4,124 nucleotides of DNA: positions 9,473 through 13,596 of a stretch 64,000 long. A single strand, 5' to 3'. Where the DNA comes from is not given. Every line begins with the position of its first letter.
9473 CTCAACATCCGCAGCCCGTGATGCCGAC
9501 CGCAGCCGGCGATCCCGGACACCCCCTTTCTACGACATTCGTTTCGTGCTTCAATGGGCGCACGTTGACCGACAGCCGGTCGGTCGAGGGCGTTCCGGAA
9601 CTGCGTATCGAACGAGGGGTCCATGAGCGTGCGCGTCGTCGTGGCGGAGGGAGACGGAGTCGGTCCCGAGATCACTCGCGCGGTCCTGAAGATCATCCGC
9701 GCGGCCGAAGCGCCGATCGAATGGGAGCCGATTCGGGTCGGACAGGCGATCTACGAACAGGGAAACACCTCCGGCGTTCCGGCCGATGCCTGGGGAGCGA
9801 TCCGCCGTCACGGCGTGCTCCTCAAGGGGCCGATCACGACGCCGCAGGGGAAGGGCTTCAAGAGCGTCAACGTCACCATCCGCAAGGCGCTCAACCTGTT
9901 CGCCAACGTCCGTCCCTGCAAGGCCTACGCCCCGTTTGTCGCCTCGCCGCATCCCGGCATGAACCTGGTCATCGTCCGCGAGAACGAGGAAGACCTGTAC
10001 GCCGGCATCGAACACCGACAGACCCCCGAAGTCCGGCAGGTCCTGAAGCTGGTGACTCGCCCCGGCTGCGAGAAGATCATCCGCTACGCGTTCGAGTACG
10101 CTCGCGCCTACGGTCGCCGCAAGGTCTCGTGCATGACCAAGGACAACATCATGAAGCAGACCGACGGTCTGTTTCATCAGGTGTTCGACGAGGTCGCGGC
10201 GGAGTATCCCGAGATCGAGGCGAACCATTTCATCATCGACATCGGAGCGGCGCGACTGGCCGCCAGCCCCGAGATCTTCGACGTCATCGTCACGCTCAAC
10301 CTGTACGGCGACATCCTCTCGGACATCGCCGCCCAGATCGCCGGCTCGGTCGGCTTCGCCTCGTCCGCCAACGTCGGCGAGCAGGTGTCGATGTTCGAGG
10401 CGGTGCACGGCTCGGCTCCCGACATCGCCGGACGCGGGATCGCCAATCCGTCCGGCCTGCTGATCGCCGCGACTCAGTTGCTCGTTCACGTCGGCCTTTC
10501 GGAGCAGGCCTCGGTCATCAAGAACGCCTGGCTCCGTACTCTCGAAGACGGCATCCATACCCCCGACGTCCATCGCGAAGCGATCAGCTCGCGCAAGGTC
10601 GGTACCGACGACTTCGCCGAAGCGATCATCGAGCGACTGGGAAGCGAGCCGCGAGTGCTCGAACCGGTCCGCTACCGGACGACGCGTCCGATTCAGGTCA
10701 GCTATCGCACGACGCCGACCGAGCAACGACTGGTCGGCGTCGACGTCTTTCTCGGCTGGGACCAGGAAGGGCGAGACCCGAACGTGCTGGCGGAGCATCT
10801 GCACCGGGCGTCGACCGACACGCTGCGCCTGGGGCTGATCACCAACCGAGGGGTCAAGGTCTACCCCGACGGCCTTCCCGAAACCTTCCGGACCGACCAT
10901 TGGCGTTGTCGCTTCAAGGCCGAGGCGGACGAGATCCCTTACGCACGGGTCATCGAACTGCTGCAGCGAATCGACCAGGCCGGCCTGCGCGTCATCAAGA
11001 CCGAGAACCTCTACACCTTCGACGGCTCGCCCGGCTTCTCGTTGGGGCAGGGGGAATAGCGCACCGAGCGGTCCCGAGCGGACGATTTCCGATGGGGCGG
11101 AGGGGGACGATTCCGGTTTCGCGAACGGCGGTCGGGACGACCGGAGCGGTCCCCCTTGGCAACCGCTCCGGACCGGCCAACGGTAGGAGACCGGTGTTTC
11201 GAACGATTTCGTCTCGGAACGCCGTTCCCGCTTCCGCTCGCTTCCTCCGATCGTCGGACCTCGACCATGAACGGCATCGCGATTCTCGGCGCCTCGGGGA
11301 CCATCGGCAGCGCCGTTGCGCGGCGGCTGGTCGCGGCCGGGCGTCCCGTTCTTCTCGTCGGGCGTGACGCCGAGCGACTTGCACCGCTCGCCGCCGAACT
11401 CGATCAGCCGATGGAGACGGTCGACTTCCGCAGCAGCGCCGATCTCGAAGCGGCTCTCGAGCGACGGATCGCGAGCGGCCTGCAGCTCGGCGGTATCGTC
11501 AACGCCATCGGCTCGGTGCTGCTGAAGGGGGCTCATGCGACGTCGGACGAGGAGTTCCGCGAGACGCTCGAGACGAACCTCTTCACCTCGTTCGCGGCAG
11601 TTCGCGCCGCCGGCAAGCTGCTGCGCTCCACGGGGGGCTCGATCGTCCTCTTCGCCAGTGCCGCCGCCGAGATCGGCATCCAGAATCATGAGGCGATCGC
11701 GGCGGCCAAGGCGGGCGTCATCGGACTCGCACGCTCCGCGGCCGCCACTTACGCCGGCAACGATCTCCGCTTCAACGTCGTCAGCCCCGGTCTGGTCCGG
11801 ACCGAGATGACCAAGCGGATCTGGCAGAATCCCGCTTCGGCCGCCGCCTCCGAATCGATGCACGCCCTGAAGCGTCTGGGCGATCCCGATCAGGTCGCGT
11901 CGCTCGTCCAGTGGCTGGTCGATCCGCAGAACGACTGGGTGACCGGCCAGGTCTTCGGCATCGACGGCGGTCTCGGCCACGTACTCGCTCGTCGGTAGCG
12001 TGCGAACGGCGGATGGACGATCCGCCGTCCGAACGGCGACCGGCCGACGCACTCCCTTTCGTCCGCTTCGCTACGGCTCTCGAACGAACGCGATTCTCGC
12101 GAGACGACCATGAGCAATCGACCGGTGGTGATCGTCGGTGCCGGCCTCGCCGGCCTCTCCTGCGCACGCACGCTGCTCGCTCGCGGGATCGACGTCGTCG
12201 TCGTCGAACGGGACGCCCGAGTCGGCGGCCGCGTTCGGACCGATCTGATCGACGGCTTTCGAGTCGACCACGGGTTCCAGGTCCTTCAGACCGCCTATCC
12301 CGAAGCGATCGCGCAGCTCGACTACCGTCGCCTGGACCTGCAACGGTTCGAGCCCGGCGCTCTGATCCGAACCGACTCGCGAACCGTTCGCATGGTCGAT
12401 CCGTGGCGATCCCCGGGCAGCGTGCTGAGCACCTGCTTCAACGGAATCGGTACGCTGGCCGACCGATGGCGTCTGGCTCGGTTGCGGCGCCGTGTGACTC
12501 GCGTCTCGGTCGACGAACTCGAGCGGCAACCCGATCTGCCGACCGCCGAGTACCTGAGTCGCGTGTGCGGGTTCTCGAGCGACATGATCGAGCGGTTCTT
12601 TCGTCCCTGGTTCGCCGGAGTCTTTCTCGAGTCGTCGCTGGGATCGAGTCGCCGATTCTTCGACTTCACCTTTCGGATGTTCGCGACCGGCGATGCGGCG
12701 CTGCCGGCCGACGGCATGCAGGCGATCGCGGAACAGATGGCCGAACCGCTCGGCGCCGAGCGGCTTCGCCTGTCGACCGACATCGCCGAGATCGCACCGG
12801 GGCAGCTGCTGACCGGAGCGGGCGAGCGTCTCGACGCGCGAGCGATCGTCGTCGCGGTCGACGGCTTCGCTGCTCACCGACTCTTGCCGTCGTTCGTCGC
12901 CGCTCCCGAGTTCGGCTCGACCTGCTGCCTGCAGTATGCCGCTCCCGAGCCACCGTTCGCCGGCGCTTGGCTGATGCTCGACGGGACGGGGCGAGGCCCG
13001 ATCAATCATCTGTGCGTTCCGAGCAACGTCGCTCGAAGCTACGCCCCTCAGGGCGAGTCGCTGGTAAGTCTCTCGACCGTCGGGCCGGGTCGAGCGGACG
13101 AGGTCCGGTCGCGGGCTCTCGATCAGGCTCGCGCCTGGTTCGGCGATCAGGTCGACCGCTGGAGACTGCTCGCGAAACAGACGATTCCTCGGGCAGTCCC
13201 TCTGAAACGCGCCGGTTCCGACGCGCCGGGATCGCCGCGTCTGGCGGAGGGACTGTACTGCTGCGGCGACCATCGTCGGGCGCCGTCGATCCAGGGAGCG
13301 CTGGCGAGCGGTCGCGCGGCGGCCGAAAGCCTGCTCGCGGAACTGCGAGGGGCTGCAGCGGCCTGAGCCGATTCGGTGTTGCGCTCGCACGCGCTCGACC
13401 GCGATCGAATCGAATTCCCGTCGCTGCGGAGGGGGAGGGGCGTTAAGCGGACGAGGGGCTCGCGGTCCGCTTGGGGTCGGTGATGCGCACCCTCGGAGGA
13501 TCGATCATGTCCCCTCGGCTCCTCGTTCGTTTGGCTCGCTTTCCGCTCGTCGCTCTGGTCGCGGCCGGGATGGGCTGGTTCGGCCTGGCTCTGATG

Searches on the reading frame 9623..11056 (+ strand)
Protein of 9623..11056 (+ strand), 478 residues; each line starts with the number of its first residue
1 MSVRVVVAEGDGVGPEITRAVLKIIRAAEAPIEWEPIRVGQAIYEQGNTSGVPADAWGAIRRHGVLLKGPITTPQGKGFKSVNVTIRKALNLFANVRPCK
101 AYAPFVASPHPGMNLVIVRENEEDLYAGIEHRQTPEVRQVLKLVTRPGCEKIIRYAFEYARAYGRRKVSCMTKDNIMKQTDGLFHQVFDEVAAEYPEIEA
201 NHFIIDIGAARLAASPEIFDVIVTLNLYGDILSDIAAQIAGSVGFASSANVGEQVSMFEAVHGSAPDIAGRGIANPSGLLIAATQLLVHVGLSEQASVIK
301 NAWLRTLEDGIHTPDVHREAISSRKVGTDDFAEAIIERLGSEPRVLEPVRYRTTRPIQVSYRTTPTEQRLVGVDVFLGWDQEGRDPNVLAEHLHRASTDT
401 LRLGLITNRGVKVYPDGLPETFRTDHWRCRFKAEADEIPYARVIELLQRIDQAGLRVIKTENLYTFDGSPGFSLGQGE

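Call 72: search_protein_families(library=pfam, proteins=[window:9623-11056:+], max_evalue=0.001)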
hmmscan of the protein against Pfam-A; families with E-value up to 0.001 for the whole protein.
window:9623-11056:+ (478 aa): 2 families
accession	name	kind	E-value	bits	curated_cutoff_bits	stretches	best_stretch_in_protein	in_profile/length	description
PF00180.25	Iso_dh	-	1.6e-95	320.8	27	1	5-335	2-348/348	Isocitrate/isopropylmalate dehydrogenase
PF18324.6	Isocitrate_DH_C_bact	-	5.7e-41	139.5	25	1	369-478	2-110/110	Bacterial isocitrate dehydrogenase, C-terminal domain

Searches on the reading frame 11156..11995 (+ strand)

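Call 72: search_protein_families(library=pfam, proteins=[window:11156-11995:+], max_evalue=0.001)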
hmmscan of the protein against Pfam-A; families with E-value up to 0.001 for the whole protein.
window:11156-11995:+ (280 aa): 7 families
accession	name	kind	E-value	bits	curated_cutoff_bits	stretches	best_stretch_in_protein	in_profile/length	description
PF13561.12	adh_short_C2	-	2.2e-48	165.3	27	1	45-273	1-235/236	Enoyl-(Acyl carrier protein) reductase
PF00106.31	adh_short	-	1e-30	107.2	26.6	1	41-225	3-193/195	short chain dehydrogenase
PF23441.1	SDR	-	1.1e-05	25.4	27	1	142-273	123-255/258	SDR-like rossmann domain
PF01370.27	Epimerase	-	2.5e-05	24.2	20.9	1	41-174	1-120/240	NAD dependent epimerase/dehydratase family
PF13460.12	NAD_binding_10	-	2.8e-05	24.5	27.2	1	45-102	1-59/184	NAD(P)H-binding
PF03807.23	F420_oxidored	-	3.3e-05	24.9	21.6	1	41-90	2-52/94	NADP oxidoreductase coenzyme F420-dependent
PF08659.16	KR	-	5.7e-05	23.5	22.6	1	43-194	5-162/180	KR domain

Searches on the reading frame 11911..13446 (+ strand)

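Call 3: search_protein_families(library=pfam, proteins=[window:11911-13446:+], max_evalue=0.1)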
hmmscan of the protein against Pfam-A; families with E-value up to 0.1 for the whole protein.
window:11911-13446:+ (511 aa): 0 families

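Call 4: search_protein_families(library=padloc, proteins=[window:11911-13446:+], max_evalue=0.1)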
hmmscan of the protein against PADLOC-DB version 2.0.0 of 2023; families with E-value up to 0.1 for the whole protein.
window:11911-13446:+ (511 aa): 0 families

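Call 6: search_protein_families(library=ncbifam, proteins=[window:11911-13446:+], max_evalue=0.1)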
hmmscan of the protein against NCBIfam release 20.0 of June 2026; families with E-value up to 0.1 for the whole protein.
window:11911-13446:+ (511 aa): 0 families

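Call 72: search_protein_families(library=pfam, proteins=[window:12110-13363:+], max_evalue=0.001)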
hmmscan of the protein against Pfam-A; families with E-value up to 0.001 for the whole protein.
window:12110-13363:+ (418 aa): 11 families
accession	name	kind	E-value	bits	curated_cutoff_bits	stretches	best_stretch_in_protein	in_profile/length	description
PF01593.30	Amino_oxidase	-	9.1e-42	144.3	19.8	1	13-408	1-442/443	Flavin containing amine oxidoreductase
PF13450.12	NAD_binding_8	-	4.9e-16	59.2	21.9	1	8-67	1-62/68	NAD(P)-binding Rossmann-like domain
PF01266.30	DAO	-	1.4e-07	31.9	27.9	1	6-39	2-35/353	FAD dependent oxidoreductase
PF01494.25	FAD_binding_3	-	5.5e-07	29.6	22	1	5-43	3-41/349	FAD binding domain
PF00890.30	FAD_binding_2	-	3.8e-06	26.8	20.4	1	6-40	2-36/414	FAD binding domain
PF07992.20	Pyr_redox_2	-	5.4e-06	26.5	26.1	1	6-38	3-36/291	Pyridine nucleotide-disulphide oxidoreductase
PF12831.13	FAD_oxidored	-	1.4e-05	25.1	27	1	6-71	2-69/416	FAD dependent oxidoreductase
PF01946.23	Thi4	-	3.7e-05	23.5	26.2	1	5-40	19-55/235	Thi4 family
PF00070.33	Pyr_redox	-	0.0001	23.2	22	1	6-39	2-35/82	Pyridine nucleotide-disulphide oxidoreductase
PF03486.20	HI0933_like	-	0.00017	21.6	50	1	6-43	3-40/244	HI0933-like protein Rossmann domain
PF21799.2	MurD-like_N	-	0.00029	21.5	27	1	6-36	3-33/88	Mur ligase MurD-like, N-terminal domain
